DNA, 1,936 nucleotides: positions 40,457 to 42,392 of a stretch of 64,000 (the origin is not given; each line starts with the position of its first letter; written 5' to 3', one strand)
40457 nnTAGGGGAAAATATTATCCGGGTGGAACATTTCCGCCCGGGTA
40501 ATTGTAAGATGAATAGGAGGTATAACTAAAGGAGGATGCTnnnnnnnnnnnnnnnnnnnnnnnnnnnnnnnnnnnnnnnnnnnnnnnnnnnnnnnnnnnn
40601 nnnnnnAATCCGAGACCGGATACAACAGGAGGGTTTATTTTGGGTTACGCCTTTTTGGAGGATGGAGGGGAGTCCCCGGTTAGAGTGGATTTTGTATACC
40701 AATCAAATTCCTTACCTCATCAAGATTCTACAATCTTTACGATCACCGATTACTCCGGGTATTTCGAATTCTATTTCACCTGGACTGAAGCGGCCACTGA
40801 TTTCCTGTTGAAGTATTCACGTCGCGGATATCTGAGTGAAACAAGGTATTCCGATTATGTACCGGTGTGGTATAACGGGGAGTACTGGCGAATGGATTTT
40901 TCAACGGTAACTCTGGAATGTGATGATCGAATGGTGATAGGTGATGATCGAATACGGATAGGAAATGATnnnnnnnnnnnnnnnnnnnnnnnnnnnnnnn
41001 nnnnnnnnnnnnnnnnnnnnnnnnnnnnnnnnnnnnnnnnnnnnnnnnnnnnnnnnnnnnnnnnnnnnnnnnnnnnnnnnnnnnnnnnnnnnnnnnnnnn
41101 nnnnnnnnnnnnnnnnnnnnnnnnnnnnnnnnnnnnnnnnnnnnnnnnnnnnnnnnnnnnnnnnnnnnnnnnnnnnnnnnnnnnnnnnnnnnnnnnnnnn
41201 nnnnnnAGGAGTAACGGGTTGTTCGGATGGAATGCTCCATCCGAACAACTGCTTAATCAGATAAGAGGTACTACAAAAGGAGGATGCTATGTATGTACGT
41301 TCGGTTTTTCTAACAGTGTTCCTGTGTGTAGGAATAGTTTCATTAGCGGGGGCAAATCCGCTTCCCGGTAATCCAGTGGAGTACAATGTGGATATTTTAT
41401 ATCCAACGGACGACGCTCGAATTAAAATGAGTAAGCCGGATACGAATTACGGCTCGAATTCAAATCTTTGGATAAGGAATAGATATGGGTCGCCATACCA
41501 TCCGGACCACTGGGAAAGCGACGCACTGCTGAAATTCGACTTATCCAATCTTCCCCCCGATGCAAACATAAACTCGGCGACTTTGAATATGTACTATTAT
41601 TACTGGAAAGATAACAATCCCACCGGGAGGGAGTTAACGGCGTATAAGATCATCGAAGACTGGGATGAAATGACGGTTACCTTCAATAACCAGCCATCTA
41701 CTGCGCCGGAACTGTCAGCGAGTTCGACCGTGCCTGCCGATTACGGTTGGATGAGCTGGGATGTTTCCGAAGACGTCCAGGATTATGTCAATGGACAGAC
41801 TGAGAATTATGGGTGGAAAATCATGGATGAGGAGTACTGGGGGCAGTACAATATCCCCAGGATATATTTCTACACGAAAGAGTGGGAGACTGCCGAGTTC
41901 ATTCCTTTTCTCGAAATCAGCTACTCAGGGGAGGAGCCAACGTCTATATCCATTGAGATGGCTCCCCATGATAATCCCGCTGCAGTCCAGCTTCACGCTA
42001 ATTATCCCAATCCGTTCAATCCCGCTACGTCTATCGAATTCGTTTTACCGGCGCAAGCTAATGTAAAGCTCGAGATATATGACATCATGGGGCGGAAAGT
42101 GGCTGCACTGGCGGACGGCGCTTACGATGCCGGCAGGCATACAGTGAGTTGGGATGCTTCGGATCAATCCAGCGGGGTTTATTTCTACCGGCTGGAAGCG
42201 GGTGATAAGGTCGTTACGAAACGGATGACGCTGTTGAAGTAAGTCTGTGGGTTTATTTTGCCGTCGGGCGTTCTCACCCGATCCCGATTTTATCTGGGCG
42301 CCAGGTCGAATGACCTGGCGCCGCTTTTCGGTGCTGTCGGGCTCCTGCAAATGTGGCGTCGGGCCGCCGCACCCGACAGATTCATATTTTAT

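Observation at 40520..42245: Tandem secretion genes with near-identical 5' (RBS + signal peptide) and 3' (CTD) cassettes but unrelated cores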

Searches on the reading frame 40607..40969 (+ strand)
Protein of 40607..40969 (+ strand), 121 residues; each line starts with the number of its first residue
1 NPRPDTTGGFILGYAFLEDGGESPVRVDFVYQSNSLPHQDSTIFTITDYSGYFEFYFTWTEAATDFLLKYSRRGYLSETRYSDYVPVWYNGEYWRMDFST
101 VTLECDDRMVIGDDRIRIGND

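Call 31: search_protein_families(library=pfam, proteins=[window:40607-40969:+], max_evalue=10)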
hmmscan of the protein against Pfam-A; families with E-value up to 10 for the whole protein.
seq(121 aa): 0 families

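Call 48: search_protein_representatives(protein=window:40613-40969:+)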
Query: 119 residues. Proteins with E-value up to 0.001 (for the whole library): 5; up to 1e-10: 1; up to 1e-30: 1. The best 5 are listed.
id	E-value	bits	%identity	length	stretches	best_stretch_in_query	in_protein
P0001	2.6e-66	237.9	88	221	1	2-119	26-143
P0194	1.1e-09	55.0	-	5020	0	-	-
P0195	2.1e-08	50.7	35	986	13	23-56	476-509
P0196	1.1e-07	48.5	31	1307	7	76-104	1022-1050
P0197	6.4e-07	45.9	61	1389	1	58-75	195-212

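Call 49: search_protein_families(library=pfam, proteins=[P0195, P0196, P0197], max_evalue=0.001)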
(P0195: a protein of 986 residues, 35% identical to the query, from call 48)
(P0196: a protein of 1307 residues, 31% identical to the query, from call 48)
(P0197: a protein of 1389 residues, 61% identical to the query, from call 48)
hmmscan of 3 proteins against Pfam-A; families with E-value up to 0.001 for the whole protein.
P0195 (986 aa): 3 families
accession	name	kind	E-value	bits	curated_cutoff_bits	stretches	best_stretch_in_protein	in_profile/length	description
PF19076.6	CshA_repeat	-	1.1e-10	42.5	27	0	544-572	50-78/103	Surface adhesin CshA repetitive domain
PF04718.20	ATP-synt_G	-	3.5e-08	34.6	25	0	460-496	48-84/98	Mitochondrial ATP synthase g subunit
PF15612.11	WHIM1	-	7.9e-05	22.6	19.1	0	380-402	16-38/46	WSTF, HB1, Itc1p, MBD9 motif 1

P0196 (1307 aa): 12 families
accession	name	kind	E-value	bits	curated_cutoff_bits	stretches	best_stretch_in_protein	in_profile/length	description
PF02263.25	GBP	-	1.4e-44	152.7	21.1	1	51-304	11-261/264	Guanylate-binding protein, N-terminal domain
PF04136.21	COG3_N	-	9.3e-20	71.5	27.9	0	540-592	22-74/147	Conserved oligomeric Golgi complex subunit 3, N-terminal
PF06248.19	Zw10_N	-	1.5e-11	45.2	26.3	0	1080-1123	7-50/93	Centromere/kinetochore Zw10 N-terminal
PF23804.1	DUF7179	-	1.1e-08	35.5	27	0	393-457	25-82/90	Family of unknown function (DUF7179)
PF11537.13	NitrOD5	-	7.8e-06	26.4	27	0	990-1071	7-88/94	Nitrosopumilus output domain 5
PF16740.10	SKA2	-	2.9e-05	24.3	30.1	0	1014-1089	22-97/110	Spindle and kinetochore-associated protein 2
PF22023.1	Pus10_THUMP_arc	-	3.4e-05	24.3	28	0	845-896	24-77/78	Pus10 THUMP domain, archaeal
PF06275.16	DUF1031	-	4.5e-05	24.1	25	0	814-835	39-60/80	Protein of unknown function (DUF1031)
PF02346.21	Vac_Fusion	-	6.7e-05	22.9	24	0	969-987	11-29/56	Chordopoxvirus multifunctional envelope protein A27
PF14472.11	DUF4429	-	0.00023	22.2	25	0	1009-1037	56-84/95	Domain of unknown function (DUF4429)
PF08299.17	Bac_DnaA_C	-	0.0003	21.2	31.5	0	1035-1052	51-69/69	Bacterial dnaA protein helix-turn-helix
PF21662.3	WipA_N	-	0.00041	21.2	27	0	788-859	24-94/105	WipA, alpha-helical hairpin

P0197 (1389 aa): 1 family
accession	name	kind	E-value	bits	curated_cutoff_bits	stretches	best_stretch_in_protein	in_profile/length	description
PF19513.4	DUF6047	-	1.9e-08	34.9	27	0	972-1042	67-137/190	Family of unknown function (DUF6047)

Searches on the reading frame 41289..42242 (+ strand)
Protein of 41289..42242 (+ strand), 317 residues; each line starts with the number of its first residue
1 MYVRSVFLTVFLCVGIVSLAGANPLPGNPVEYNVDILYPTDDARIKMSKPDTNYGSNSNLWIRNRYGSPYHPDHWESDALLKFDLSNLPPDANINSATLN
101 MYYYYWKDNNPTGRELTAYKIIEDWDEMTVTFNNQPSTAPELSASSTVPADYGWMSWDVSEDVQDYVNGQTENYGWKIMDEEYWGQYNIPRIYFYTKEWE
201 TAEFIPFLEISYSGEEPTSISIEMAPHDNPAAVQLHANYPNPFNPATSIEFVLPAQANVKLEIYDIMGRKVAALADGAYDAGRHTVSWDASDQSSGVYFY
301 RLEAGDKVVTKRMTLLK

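Call 6: search_protein_families(library=pfam, proteins=[window:41289-42242:+], max_evalue=0.01)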
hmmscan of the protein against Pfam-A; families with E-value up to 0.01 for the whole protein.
window:41289-42242:+ (317 aa): 6 families
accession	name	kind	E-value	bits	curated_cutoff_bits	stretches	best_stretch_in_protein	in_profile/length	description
PF24517.2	CBM96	-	2e-26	93.2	26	1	37-197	5-151/164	Carbohydrate-binding module family 96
PF18962.6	Por_Secre_tail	-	4.6e-10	40.1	27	1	239-313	2-73/75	Secretion system C-terminal sorting domain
PF06848.17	Disaggr_repeat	-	3e-09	37.2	33.9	1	79-138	30-89/179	Disaggregatase related repeat domain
PF00688.24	TGFb_propeptide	-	1.2e-06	28.8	25.8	1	74-178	105-207/242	TGF-beta propeptide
PF13860.13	FlgD_ig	-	9.5e-06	25.9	27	1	247-294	12-60/79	FlgD Ig-like domain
PF13585.12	CHU_C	-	0.0007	20.1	27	1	255-306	25-75/86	CHU_C Type IX secretion signal domain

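Call 7: search_protein_families(library=ncbifam, proteins=[window:41289-42242:+], max_evalue=0.01)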
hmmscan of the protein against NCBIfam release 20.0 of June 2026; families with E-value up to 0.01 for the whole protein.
window:41289-42242:+ (317 aa): 6 families
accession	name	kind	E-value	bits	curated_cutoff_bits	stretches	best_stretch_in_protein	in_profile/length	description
NF033679.1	DNRLRE_dom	domain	6.2e-33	114.2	34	1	41-210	1-163/164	DNRLRE domain-containing protein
TIGR04183.1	Por_Secre_tail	domain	2e-12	46.9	23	1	239-313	2-69/72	T9SS type A sorting domain-containing protein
NF052323.1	T9SSA_dep_M6i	equivalog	2.6e-09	35.6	600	1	238-306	960-1028/1043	T9SS-dependent M6-like inactivated metalloprotease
NF038113.1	T9SSA_dep_M36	equivalog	8.2e-08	30.9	885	1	234-313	791-866/869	T9SS-dependent M36 family metallopeptidase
NF033707.1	T9SS_sortase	equivalog_domain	9.1e-07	26.9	420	1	228-304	991-1077/1095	type IX secretion system sortase PorU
NF005176.1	PRK06655.1-1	equivalog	0.0055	16.6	230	1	254-294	94-134/197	flagellar hook assembly protein FlgD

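Call 9: find_encoding_contigs(protein=window:41289-42242:+, flank=10000, max_places=10)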
Protein window:41289-42242:+ (317 aa): no gene with exactly this product is on record in the collection.

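Call 15: find_homologous_proteins(query=window:41289-42242:+)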
Query window:41289-42242:+ (317 aa): 3855 proteins with E <= 0.001 among 5721 candidates; the best 120 are listed.
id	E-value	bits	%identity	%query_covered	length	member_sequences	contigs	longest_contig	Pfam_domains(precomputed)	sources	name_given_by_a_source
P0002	2.6e-217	738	100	100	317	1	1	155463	PF24517.3,PF18962.8,PF00688.25,PF13860.13,PF06848.18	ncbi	-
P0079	6.6e-97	343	48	75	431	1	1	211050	PF24517.3,PF18962.8,PF06848.18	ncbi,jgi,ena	-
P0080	1.5e-81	292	47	56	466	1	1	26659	PF24517.3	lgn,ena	-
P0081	4.0e-68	248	39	73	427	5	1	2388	PF24517.3,PF18962.8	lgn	-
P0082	2.9e-60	222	45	56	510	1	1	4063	PF24517.3,PF18962.8,PF13860.13,PF06848.18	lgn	-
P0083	4.9e-49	185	39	81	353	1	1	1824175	PF24517.3,PF06848.18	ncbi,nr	ncbi:MAG: DNRLRE domain-containing protein [Thermoplasmatales archaeon]|nr:MAG: DNRLRE domain-contai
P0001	1.2e-48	184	44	66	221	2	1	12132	PF18962.8,PF13860.13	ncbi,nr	ncbi:MAG: T9SS type A sorting domain-containing protein [candidate division Zixibacteria bacterium]|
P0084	1.1e-46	178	52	56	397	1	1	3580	PF24517.3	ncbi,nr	ncbi:MAG: DNRLRE domain-containing protein, partial [Candidatus Thermoplasmatota archaeon]|nr:DNRLRE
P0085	4.9e-30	123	56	35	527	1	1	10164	PF18962.8,PF10099.15,PF13860.13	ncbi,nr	ncbi:MAG: T9SS type A sorting domain-containing protein [candidate division Zixibacteria bacterium]|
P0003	1.7e-28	118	72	26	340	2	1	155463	PF18962.8,PF13860.13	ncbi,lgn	-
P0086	2.7e-28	117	53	30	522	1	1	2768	PF24517.3,PF18962.8,PF25788.3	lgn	-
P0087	3.3e-27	114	31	99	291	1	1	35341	PF24517.3,PF18962.8,PF00688.25,PF13860.13,PF06848.18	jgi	jgi:hypothetical protein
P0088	5.4e-27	113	57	30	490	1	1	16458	PF18962.8,PF13860.13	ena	-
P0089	6.1e-27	113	33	72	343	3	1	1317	PF13860.13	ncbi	ncbi:MAG: DNRLRE domain-containing protein, partial [Calditrichaeota bacterium]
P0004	1.6e-26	111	64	28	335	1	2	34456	PF00127.27,PF13473.13,PF18962.8,PF13860.13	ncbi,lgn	-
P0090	2.6e-26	111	32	97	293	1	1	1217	PF13585.13,PF24517.3,PF18962.8,PF13860.13,PF06848.18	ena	-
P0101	1.3e-23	102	28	100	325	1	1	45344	PF24517.3,PF18962.8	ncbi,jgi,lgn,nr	ncbi:MAG: DNRLRE domain-containing protein [Bacteroidetes bacterium]|jgi:hypothetical protein|nr:DNR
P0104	1.6e-23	102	44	30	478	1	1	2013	PF24517.3,PF18962.8,PF06848.18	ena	-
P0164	1.1e-21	95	35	75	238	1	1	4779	PF13585.13,PF24517.3,PF18962.8,PF13860.13,PF06848.18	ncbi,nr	ncbi:MAG: DNRLRE domain-containing protein, partial [Candidatus Cloacimonadota bacterium]|nr:DNRLRE 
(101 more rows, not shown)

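Call 71: find_encoding_contigs(protein=P0079, flank=10000, max_places=4)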
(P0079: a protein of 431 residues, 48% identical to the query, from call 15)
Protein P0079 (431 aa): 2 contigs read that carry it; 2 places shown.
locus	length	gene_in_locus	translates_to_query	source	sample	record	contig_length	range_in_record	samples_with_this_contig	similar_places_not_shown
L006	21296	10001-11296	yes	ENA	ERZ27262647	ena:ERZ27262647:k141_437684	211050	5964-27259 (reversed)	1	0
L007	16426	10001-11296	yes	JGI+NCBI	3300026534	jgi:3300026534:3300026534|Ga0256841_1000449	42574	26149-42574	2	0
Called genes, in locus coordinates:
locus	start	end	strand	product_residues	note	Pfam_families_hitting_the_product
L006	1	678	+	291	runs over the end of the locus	PF00348:polyprenyl_synt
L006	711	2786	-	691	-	PF01663:Phosphodiest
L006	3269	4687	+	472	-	PF03264:Cytochrom_NNT, PF14537:Cytochrom_c3_2 (faint)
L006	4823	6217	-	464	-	PF03951:Gln-synt_N, PF00120:Gln-synt_C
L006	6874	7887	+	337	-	PF18962:Por_Secre_tail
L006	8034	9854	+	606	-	PF24517:CBM96, PF06848:Disaggr_repeat (faint), PF18962:Por_Secre_tail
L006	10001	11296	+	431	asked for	PF24517:CBM96, PF06848:Disaggr_repeat (faint), PF18962:Por_Secre_tail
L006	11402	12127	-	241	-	PF00657:Lipase_GDSL, PF04311:DUF459 (faint), PF13472:Lipase_GDSL_2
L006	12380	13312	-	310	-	PF18917:LiaI-LiaF-like_TM1, PF22570:LiaF-TM, PF09922:LiaF-like_C (faint)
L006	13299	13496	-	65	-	PF18917:LiaI-LiaF-like_TM1, PF22570:LiaF-TM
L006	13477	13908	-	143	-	PF04024:PspC, PF18917:LiaI-LiaF-like_TM1, PF22570:LiaF-TM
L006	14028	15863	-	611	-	PF13570:Beta-prop_ACSF4 (weak), PF13360:PQQ_2, PF13570:Beta-prop_ACSF4, PF13360:PQQ_2, PF13570:Beta-prop_ACSF4, PF13360:PQQ_2, PF13570:Beta-prop_ACSF4, PF18962:Por_Secre_tail (weak), +2 more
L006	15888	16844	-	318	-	PF05448:AXE1 (weak), PF02230:Abhydrolase_2 (weak), PF00561:Abhydrolase_1 (weak), PF12697:Abhydrolase_6 (weak), PF00326:Peptidase_S9 (faint)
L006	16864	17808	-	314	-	PF05448:AXE1, PF00561:Abhydrolase_1 (weak)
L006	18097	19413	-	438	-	PF18962:Por_Secre_tail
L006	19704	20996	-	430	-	PF00089:Trypsin (faint), PF18962:Por_Secre_tail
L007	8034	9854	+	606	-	PF24517:CBM96, PF06848:Disaggr_repeat (faint), PF18962:Por_Secre_tail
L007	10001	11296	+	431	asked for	PF24517:CBM96, PF06848:Disaggr_repeat (faint), PF18962:Por_Secre_tail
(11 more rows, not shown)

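Call 80: list_cluster_members(proteins=[P0079, P0004, L006:6874-7887:+, L006:8034-9854:+])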
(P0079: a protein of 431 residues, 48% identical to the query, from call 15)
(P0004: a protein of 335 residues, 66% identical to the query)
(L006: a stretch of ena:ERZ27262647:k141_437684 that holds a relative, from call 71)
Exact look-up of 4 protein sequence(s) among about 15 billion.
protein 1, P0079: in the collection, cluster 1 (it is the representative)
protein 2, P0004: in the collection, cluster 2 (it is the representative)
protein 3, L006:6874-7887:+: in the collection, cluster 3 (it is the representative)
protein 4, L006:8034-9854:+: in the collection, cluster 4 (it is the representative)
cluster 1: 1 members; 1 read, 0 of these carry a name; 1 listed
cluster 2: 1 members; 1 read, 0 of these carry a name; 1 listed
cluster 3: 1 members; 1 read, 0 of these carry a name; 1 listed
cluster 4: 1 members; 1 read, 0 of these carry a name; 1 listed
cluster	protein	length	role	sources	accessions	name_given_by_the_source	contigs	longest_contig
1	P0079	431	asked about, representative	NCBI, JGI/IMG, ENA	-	-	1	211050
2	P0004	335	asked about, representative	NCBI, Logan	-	-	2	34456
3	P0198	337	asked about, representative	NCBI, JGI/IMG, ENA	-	-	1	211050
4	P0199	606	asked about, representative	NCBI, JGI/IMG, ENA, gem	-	-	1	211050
